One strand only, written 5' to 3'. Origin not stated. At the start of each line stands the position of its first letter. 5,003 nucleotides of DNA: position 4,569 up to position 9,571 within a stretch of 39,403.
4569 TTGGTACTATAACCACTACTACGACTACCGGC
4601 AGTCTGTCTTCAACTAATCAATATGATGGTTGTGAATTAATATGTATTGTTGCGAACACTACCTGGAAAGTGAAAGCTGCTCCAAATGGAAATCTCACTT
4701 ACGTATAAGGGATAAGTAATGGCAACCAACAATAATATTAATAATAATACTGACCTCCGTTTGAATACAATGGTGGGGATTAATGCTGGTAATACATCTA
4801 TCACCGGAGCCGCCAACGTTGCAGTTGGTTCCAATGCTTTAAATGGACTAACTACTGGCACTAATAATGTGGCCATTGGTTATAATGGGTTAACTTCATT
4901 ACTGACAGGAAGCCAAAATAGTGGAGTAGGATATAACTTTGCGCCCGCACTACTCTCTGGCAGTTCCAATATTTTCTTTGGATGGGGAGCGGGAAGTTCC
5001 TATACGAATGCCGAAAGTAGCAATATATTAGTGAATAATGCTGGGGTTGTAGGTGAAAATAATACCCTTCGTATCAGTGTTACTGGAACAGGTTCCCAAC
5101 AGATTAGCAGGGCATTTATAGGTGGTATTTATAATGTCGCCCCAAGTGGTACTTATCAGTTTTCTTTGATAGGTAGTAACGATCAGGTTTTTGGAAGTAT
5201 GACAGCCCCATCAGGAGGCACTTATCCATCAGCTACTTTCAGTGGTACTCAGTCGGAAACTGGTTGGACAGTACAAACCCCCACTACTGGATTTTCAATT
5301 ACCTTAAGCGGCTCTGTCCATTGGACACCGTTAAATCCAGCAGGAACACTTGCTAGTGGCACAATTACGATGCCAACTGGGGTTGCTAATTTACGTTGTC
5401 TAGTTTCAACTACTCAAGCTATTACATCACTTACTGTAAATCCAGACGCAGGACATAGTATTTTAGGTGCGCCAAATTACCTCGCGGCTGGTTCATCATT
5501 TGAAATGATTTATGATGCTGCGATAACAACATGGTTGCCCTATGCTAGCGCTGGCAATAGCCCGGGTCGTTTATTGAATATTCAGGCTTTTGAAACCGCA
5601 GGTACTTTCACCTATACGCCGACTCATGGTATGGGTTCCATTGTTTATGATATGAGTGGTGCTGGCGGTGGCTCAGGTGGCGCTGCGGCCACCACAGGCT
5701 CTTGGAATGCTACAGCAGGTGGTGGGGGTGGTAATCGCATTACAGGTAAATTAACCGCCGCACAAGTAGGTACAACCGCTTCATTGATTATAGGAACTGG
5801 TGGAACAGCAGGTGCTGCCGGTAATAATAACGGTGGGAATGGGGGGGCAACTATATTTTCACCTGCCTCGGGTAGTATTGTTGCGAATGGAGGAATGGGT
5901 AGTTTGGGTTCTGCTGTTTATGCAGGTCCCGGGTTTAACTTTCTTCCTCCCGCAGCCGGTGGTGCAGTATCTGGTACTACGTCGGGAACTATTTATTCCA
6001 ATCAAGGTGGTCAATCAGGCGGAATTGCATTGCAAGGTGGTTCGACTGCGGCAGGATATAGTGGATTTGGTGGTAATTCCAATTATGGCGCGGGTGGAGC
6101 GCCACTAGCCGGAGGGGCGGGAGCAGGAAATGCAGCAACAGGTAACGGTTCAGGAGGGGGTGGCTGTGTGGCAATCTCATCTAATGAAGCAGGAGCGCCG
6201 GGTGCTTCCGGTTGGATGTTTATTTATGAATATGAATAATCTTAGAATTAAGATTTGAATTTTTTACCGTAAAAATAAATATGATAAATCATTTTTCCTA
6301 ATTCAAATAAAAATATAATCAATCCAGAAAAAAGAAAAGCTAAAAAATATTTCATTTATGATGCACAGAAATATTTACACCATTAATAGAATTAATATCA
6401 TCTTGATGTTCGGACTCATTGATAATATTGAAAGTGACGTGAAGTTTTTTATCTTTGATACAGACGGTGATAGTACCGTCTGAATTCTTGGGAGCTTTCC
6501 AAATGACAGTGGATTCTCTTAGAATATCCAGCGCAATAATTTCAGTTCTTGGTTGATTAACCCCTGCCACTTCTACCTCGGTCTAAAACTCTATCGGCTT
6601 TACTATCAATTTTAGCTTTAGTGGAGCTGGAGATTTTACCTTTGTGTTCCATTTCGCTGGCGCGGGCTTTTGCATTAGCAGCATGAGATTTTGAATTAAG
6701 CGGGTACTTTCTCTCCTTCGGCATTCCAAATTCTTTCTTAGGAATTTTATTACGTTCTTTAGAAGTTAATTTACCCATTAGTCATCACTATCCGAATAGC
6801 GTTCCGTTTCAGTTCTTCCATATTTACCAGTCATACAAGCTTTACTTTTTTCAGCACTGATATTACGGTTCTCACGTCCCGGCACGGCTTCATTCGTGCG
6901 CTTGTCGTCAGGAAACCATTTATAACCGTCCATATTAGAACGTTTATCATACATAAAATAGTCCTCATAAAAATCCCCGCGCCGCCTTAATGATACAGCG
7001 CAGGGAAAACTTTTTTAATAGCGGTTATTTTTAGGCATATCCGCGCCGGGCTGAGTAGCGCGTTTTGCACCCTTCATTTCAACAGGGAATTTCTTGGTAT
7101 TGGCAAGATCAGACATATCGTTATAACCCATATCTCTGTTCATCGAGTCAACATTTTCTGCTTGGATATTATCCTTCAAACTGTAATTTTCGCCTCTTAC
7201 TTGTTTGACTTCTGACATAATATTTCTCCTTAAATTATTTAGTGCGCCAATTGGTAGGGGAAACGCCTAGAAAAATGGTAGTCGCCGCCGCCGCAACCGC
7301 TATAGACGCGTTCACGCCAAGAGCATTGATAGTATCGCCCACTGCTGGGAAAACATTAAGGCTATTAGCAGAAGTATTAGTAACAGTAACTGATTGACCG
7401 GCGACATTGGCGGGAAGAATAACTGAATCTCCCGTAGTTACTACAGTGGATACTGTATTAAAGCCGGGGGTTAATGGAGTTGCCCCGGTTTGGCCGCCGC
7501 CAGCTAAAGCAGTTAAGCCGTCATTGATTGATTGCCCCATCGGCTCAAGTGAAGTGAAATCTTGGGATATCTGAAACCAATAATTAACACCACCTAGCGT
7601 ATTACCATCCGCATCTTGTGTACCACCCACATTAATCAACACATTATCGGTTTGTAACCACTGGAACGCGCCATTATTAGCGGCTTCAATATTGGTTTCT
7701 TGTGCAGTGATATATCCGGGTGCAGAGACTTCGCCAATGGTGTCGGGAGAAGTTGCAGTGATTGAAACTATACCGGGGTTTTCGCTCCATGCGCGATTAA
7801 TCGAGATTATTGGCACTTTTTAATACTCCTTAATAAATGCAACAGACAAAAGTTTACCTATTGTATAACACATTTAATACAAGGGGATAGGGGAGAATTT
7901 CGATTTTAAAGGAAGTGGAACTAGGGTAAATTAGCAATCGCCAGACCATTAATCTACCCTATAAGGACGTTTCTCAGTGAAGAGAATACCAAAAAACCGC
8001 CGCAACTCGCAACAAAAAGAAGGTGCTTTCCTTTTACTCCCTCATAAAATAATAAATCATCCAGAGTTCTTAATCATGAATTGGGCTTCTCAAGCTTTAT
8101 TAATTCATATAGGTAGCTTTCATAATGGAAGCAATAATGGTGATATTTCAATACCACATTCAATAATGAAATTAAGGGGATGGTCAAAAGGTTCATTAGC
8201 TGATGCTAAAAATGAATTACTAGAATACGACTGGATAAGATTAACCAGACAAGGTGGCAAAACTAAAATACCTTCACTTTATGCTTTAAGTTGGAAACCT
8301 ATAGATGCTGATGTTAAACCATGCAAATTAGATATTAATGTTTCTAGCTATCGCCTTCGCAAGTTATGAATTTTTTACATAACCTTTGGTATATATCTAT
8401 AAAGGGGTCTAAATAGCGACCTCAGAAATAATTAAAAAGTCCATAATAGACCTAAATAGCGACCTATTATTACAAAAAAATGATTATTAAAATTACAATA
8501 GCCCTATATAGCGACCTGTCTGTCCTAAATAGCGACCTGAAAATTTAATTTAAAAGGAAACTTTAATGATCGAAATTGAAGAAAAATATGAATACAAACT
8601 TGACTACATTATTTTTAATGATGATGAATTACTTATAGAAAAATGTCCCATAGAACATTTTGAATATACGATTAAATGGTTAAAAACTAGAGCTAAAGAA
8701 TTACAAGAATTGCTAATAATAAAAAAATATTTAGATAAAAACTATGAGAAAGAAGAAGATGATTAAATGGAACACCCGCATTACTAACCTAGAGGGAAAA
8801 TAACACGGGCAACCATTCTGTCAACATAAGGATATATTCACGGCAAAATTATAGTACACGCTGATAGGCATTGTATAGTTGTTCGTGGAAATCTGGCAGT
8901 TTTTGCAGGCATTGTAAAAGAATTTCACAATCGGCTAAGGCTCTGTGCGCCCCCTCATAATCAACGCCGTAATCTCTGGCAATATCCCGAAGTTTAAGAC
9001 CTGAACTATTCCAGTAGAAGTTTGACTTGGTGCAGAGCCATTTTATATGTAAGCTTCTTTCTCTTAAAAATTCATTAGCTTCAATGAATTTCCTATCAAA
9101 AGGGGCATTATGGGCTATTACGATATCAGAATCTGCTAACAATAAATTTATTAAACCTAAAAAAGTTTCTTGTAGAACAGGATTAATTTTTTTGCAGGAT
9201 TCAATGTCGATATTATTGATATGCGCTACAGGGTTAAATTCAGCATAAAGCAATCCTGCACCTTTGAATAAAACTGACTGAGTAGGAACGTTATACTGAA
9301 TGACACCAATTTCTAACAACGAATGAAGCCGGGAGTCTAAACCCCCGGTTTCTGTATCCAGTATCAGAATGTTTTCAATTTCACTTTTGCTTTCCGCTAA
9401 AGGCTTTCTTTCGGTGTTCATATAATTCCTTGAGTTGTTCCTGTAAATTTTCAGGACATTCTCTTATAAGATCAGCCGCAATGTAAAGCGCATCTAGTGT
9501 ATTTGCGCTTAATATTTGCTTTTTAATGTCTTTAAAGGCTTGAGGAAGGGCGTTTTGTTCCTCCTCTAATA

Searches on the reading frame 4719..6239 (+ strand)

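Call 9: search_protein_families(library=pfam, max_evalue=0.001, proteins=[window:4719-6239:+])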
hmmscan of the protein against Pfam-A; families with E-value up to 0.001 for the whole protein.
window:4719-6239:+ (506 aa): 1 family
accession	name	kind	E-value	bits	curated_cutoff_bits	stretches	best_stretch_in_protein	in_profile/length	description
PF21722.4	Gly_rich_2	-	7.3e-08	33.1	24.3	1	293-502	2-223/226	Glycine-rich domain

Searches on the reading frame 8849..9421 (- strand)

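Call 45: search_protein_families(library=pfam, max_evalue=0.01, proteins=[window:8849-9421:-])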
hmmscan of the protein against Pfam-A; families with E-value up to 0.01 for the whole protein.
window:8849-9421:- (190 aa): 1 family
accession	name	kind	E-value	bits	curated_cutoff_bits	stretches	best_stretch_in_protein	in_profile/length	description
PF00929.31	RNase_T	-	6.9e-09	36.9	24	1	19-170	1-162/164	Exonuclease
